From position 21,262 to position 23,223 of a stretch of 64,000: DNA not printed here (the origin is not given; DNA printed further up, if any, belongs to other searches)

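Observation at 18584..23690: Translationally coupled operon: YdiJ-like FAD/Fe-S/CCG oxidase, then tandem SagB-type nitroreductase, then unknown 193-aa protein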

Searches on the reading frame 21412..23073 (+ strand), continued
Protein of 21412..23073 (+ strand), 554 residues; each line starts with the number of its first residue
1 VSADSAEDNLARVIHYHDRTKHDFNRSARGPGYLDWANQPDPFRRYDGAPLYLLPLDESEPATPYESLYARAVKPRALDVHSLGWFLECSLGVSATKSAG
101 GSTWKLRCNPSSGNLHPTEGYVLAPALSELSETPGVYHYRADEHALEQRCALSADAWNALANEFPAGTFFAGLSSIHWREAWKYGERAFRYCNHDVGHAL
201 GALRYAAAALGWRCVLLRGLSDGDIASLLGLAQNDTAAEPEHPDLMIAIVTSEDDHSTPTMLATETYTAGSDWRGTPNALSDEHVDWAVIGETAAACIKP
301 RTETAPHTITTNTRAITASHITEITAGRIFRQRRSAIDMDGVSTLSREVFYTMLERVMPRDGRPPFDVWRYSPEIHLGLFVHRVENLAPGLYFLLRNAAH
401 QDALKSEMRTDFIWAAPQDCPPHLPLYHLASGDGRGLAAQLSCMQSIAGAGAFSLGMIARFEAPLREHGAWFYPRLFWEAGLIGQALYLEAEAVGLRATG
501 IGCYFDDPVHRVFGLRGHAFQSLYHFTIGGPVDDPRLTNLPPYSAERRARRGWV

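Call 31: find_encoding_contigs(protein=P0013, flank=7000, max_places=2)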
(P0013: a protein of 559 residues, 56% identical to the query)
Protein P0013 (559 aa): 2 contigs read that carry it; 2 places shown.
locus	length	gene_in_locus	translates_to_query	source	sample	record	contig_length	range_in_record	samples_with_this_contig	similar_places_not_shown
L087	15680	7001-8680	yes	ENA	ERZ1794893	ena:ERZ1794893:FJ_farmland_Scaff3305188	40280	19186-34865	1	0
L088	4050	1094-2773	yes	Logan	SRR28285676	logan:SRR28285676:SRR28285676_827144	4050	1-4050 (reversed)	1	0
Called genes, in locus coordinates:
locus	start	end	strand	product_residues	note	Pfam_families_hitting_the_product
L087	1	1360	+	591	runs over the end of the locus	PF05960:DUF885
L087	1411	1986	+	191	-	PF11138:DUF2911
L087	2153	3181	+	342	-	PF01116:F_bP_aldolase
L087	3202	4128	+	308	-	PF02401:LYTB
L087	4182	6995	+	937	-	PF01565:FAD_binding_4, PF02913:FAD-oxidase_C, PF13183:Fer4_8, PF13237:Fer4_10 (faint), PF13534:Fer4_17 (weak), PF02754:CCG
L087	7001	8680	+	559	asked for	PF00881:Nitroreductase (faint)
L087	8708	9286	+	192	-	PF13021:DUF3885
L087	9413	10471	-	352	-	-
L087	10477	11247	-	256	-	PF03872:RseA_N (weak)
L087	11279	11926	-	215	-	PF07638:Sigma70_ECF, PF04542:Sigma70_r2, PF08281:Sigma70_r4_2, PF04545:Sigma70_r4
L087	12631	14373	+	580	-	-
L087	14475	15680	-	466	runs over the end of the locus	PF01406:tRNA-synt_1e, PF09334:tRNA-synt_1g (faint), PF09190:DALR_2, PF23493:CysS_C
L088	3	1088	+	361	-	?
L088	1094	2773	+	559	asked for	PF00881:Nitroreductase (faint)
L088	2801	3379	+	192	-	PF13021:DUF3885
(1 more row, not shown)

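Call 32: find_encoding_contigs(protein=P0010, flank=7000, max_places=2)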
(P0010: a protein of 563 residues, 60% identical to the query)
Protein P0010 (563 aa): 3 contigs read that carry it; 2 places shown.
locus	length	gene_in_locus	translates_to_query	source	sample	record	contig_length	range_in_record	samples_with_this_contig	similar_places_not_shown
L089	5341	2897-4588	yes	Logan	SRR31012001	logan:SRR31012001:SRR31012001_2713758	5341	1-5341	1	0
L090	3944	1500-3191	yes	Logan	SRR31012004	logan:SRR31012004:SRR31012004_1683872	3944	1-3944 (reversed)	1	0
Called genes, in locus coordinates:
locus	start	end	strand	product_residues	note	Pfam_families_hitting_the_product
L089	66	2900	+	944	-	PF01565:FAD_binding_4, PF02913:FAD-oxidase_C, PF13183:Fer4_8, PF13534:Fer4_17 (faint), PF02754:CCG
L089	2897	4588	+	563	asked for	PF00881:Nitroreductase (faint)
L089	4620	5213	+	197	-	PF13021:DUF3885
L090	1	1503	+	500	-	?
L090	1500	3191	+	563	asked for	PF00881:Nitroreductase (faint)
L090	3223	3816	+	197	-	PF13021:DUF3885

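Call 36: search_protein_families(library=pfam, proteins=[L073:1167-2129:+, L073:1248-2210:-, L073:3920-5221:-, L073:5371-6573:-], max_evalue=0.01)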
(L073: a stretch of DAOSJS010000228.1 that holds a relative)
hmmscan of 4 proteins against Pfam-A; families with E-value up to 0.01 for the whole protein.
L073:1167-2129:+ (321 aa): 0 families

L073:1248-2210:- (321 aa): 0 families

L073:3920-5221:- (434 aa): 0 families

L073:5371-6573:- (401 aa): 0 families

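Call 41: search_solved_structures(query=A1, max_evalue=1, show_alignments=5)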
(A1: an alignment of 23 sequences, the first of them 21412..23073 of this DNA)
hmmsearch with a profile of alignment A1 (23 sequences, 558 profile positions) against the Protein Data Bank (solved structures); distinct sequences matched with E-value up to 1: 9.
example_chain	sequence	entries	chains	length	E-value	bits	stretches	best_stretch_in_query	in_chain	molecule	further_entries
3eo7_A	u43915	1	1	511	2.8e-41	144.9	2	10-247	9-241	Putative Nitroreductase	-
7ly5_B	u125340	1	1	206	1.9e-07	33.2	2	447-527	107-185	BmdC, oxidase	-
7ly7_B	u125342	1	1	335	3.8e-07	32.2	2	448-527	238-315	BmdC, Oxidase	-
7ly4_A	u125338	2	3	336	3.9e-07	32.1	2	448-527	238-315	BmdC, Oxidase | BmdC, NRPS oxidase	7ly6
6gos_C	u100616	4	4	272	2.9e-05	25.9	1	106-233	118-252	Microcin B17-processing protein McbC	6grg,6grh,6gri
3ge6_A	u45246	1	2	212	0.001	20.9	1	482-537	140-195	Nitroreductase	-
5lq4_A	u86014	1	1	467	0.0026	19.5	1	70-235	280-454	CyaGox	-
8pz5_A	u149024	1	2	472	0.0026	19.5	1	70-235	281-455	SagB-type dehydrogenase domain protein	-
5lq4_B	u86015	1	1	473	0.0026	19.5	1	70-235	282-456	CyaGox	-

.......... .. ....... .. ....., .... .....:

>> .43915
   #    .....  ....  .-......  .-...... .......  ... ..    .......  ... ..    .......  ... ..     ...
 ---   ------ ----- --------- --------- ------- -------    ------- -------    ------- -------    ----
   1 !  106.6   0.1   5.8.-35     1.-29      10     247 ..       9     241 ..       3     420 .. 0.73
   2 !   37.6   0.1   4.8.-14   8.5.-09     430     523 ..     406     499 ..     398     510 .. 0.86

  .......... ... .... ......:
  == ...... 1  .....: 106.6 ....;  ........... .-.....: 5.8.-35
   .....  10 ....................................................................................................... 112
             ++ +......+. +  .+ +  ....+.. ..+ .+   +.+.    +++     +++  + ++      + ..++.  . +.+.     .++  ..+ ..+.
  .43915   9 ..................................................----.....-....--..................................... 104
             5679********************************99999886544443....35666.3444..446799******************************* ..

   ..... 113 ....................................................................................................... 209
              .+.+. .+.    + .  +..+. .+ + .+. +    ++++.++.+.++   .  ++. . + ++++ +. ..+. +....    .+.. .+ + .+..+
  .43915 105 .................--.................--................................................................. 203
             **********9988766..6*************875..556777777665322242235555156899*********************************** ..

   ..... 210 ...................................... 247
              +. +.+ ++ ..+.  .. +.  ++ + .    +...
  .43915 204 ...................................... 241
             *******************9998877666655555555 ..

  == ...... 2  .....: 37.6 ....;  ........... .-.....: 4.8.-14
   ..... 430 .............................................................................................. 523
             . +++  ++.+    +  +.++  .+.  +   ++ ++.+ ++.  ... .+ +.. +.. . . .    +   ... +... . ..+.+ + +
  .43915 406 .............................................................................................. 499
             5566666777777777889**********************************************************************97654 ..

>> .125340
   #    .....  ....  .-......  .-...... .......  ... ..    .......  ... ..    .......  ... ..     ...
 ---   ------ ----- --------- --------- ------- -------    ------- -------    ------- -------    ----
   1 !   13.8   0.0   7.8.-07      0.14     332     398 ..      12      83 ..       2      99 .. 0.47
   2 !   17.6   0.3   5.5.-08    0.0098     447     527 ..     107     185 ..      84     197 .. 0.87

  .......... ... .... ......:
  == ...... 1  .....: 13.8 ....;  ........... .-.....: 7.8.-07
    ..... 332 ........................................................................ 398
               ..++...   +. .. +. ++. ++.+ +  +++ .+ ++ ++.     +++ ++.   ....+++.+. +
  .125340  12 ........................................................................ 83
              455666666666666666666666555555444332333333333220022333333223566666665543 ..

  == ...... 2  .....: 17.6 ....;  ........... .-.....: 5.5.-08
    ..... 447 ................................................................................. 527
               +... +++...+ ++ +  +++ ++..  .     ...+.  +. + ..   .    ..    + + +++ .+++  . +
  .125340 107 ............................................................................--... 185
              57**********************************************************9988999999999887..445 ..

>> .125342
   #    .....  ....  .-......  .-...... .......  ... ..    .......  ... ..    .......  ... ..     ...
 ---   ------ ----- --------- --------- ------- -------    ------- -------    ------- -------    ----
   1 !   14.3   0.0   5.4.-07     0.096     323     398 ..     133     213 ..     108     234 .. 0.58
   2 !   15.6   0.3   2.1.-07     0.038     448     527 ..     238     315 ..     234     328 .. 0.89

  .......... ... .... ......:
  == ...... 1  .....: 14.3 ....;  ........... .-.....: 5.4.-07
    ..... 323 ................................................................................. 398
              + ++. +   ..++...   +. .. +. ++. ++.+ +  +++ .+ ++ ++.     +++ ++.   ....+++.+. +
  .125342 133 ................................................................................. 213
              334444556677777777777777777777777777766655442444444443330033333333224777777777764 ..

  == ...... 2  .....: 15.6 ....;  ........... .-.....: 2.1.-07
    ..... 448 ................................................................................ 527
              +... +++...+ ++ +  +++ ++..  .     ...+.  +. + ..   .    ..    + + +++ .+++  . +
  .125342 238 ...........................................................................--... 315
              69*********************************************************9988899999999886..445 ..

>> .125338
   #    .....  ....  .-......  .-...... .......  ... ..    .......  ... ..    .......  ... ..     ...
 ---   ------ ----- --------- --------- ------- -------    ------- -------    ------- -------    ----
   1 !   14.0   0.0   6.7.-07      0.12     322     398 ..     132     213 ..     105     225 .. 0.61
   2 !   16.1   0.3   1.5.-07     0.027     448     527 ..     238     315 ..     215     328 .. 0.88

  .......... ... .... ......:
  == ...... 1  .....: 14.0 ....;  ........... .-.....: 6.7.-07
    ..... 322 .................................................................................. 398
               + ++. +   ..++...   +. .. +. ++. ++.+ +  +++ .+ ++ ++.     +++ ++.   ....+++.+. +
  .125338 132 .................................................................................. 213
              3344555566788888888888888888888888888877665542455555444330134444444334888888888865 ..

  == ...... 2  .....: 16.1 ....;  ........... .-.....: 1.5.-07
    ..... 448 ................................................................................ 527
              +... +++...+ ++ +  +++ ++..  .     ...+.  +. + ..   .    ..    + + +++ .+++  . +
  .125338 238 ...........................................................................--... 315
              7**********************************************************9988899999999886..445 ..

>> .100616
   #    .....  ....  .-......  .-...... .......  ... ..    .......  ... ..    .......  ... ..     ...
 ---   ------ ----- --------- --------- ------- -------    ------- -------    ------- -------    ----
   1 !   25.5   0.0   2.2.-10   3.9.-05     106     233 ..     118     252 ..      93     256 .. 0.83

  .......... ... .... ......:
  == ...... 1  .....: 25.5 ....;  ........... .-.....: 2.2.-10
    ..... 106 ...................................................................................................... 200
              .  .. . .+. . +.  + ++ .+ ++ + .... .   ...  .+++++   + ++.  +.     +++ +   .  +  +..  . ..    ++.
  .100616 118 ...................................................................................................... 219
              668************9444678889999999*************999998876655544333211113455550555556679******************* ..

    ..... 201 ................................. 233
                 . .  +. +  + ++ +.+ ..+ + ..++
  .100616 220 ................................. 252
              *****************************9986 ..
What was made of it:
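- K183-Y184 aligns with McbC K201-Y202 (call 41).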

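Call 50: search_protein_families(library=pfam, alignment_id=A3, max_evalue=0.00001)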
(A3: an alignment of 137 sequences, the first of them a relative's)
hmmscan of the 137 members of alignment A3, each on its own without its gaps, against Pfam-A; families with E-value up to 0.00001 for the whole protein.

A. member 1, L001:1-789:+ (263 aa): 1 family
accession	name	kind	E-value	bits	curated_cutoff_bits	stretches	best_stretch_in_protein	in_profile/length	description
PF05721.19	PhyH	-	1.5e-28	101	22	1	29-232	1-211/213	Phytanoyl-CoA dioxygenase (PhyH)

B. families by the number of members that match (of 137 scanned): 151 families (the first 25 are shown)
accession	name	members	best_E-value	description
PF07719.23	TPR_2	4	1.2e-14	Tetratricopeptide repeat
PF03190.21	Thioredox_DsbH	3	2.8e-74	Protein of unknown function, DUF255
PF02696.19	SelO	3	8e-68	Protein adenylyltransferase SelO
PF04055.27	Radical_SAM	3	5.9e-35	Radical SAM superfamily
PF13290.12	CHB_HEX_C_1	2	6.7e-74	Chitobiase/beta-hexosaminidase C-terminal domain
PF13287.12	Fn3_assoc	2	1.6e-67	Fn3 associated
PF00067.27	p450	2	1.9e-58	Cytochrome P450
PF00326.27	Peptidase_S9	2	9.1e-58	Prolyl oligopeptidase family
PF02784.22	Orn_Arg_deC_N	2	1e-44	Pyridoxal-dependent decarboxylase, pyridoxal binding domain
PF06463.18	Mob_synth_C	2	3e-37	Molybdenum Cofactor Synthesis C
PF03070.21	TENA_THI-4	2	4.2e-34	TENA/THI-4/PQQC family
PF06155.17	GBBH-like_N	2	1e-29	Gamma-butyrobetaine hydroxylase-like, N-terminal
PF01408.29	GFO_IDH_MocA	2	1.2e-21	Oxidoreductase family, NAD-binding Rossmann fold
PF12708.12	Pect-lyase_RHGA_epim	2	2.1e-16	Rhamnogalacturonase A/epimerase, pectate lyase-like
PF08281.18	Sigma70_r4_2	2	8.9e-14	Sigma-70, region 4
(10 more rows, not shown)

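Call 60: search_protein_representatives(protein=window:21412-23073:+)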
Query: 554 residues. Proteins with E-value up to 0.001 (for the whole library): 6337; up to 1e-10: 2892; up to 1e-30: 886. The best 150 are listed.
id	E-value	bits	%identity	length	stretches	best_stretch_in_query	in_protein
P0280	1.2e-172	591.7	53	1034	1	8-544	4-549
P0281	5.7e-170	582.9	54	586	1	6-546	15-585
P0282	1.0e-168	578.7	50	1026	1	7-544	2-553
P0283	9.0e-168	575.6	54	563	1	10-544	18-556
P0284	2.4e-165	567.6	48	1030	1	5-544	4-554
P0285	3.6e-160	550.5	49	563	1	11-544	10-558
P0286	2.2e-158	544.6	52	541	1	13-544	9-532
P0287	5.2e-157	540.1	51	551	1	12-544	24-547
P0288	5.4e-157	540.0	45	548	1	10-544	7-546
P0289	1.1e-156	539.0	50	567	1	5-544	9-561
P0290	8.2e-155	532.8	51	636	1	6-545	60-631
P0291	1.1e-149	515.9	50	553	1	14-545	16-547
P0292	3.0e-148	511.1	49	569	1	4-550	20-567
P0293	1.5e-147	508.8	48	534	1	12-543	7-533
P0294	1.7e-147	508.6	47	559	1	12-543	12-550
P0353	3.1e-124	431.9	45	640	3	10-301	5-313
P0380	7.6e-118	410.8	45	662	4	363-534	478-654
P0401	2.1e-114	399.4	46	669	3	312-545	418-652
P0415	9.0e-112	390.7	43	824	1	11-547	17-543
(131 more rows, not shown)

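Call 61: search_protein_families(library=pfam, proteins=[P0280, P0282, P0284, P0415, P0290, P0353, P0380, P0401], max_evalue=0.001)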
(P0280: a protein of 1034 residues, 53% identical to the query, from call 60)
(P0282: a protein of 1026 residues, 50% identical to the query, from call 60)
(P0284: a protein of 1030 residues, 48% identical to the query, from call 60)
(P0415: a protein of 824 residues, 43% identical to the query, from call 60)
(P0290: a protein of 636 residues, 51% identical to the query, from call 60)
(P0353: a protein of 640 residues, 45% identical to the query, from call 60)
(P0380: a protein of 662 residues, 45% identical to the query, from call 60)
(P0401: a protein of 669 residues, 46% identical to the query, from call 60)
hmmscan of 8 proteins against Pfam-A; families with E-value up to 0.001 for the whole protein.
P0280 (1034 aa): 1 family
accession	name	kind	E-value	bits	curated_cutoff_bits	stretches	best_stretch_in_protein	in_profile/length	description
PF00881.29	Nitroreductase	-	1.5e-12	48.5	23.5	2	102-230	26-156/167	Nitroreductase family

P0282 (1026 aa): 2 families
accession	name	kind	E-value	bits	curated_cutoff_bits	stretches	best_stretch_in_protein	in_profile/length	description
PF00881.29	Nitroreductase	-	1.4e-14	55.1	23.5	2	100-231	25-157/167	Nitroreductase family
PF00248.27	Aldo_ket_red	-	1.2e-12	48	24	1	596-765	3-144/291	Aldo/keto reductase family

P0284 (1030 aa): 2 families
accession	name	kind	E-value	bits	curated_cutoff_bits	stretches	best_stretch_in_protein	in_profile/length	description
PF00881.29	Nitroreductase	-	5.6e-09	36.8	23.5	1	104-234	26-157/167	Nitroreductase family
PF00248.27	Aldo_ket_red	-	0.00018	21.1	24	1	637-779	45-147/291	Aldo/keto reductase family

P0415 (824 aa): 8 families
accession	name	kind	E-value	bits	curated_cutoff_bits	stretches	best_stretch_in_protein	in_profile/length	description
PF12796.13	Ank_2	-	3.7e-20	72.7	27.3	2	738-817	1-80/90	Ankyrin repeats (3 copies)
PF00023.36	Ank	-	1.3e-18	66.5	21.1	1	701-731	2-32/33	Ankyrin repeat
PF00581.25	Rhodanese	-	2.2e-17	63.8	22.2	1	570-661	1-101/102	Rhodanese-like domain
PF13857.12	Ank_5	-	2.2e-15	57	27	2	753-807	1-56/56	Ankyrin repeats (many copies)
PF13606.12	Ank_3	-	2.2e-12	46.3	22.3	1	701-728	2-29/30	Ankyrin repeat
PF13637.12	Ank_4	-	2.6e-12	47.1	22.7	1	739-787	2-50/50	Ankyrin repeats (many copies)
PF00881.29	Nitroreductase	-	7.2e-09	36.5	23.5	1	328-526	2-167/167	Nitroreductase family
PF23745.1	ANK_LRRK2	-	0.00024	21.4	27.5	0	705-763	35-93/130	LRRK2 ANK repeat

P0290 (636 aa): 1 family
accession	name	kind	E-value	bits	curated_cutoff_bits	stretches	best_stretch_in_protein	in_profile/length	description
PF00881.29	Nitroreductase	-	1.1e-14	55.4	23.5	2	168-290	28-155/167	Nitroreductase family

P0353 (640 aa): 1 family
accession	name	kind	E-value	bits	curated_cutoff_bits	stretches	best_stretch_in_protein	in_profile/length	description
PF00881.29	Nitroreductase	-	6e-15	56.3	23.5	2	106-233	28-157/167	Nitroreductase family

P0380 (662 aa): 1 family
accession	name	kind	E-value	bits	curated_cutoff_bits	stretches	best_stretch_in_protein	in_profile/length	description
PF00881.29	Nitroreductase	-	2.1e-13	51.3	23.5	1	577-649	96-166/167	Nitroreductase family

P0401 (669 aa): 1 family
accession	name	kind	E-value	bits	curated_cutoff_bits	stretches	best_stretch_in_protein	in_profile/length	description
PF00881.29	Nitroreductase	-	4.5e-12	46.9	23.5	2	117-285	25-158/167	Nitroreductase family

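Call 63: find_encoding_contigs(protein=P0011, flank=6000, max_places=2)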
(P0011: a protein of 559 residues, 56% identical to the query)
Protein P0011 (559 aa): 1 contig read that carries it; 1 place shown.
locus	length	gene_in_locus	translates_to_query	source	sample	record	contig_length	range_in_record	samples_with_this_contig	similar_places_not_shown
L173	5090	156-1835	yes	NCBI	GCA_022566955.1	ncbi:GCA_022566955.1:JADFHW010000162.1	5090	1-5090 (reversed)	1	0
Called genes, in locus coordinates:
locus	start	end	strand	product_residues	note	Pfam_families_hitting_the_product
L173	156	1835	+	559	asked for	PF00881:Nitroreductase (faint)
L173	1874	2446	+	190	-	PF13021:DUF3885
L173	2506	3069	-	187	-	PF00753:Lactamase_B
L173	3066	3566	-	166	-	-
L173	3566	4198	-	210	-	PF13646:HEAT_2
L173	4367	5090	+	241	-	PF00763:THF_DHG_CYH, PF02882:THF_DHG_CYH_C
